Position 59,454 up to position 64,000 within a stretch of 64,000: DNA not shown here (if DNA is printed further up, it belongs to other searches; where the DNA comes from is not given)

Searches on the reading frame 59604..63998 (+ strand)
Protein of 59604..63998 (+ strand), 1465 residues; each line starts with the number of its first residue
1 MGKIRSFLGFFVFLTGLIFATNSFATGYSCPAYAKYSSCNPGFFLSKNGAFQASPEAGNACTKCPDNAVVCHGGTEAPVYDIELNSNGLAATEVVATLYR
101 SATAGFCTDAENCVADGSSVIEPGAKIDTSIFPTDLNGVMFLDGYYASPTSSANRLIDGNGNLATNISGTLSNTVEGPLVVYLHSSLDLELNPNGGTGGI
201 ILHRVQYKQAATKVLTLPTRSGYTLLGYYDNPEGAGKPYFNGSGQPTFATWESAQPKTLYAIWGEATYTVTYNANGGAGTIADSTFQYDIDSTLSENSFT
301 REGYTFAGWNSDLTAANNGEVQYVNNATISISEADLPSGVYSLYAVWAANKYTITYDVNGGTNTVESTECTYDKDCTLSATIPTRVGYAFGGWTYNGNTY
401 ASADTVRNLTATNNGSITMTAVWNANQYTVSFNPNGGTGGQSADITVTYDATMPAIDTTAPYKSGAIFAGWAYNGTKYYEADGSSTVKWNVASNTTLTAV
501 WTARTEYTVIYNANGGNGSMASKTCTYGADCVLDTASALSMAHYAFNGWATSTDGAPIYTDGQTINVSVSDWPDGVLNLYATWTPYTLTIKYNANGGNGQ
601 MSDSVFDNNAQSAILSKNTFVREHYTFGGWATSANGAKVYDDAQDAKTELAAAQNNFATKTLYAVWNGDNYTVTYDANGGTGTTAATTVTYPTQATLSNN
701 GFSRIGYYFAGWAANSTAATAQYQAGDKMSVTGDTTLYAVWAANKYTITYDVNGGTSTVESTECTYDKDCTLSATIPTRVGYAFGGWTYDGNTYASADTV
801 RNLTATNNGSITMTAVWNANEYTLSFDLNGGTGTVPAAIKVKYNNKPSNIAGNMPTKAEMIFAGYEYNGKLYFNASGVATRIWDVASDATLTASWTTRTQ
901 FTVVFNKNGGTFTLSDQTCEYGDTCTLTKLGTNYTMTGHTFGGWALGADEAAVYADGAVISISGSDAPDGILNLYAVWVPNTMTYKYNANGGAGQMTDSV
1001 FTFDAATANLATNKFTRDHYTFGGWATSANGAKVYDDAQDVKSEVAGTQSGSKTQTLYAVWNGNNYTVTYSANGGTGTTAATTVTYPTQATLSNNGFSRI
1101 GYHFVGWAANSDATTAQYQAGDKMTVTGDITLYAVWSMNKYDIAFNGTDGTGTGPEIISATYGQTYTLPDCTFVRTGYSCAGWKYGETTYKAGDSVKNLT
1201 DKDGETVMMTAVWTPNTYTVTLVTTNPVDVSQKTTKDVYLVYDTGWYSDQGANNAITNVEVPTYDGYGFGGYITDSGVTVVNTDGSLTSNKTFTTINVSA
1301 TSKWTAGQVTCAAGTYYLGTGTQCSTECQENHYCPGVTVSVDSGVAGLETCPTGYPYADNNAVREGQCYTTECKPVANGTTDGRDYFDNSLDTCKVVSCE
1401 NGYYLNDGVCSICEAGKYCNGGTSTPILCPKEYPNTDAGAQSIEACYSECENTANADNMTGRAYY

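Call 18: search_protein_families(library=pfam, proteins=[window:59604-63998:+], max_evalue=0.01)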
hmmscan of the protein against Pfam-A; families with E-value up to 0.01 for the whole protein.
window:59604-63998:+ (1465 aa): 2 families
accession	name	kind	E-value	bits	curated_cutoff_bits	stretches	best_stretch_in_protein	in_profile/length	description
PF09479.16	Flg_new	-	3.3e-108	354.3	27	13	1066-1135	1-65/65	Listeria-Bacteroides repeat domain (List_Bact_rpt)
PF08327.17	AHSA1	-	0.0088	16.7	22.1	0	880-933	5-59/125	Activator of Hsp90 ATPase homolog 1-like protein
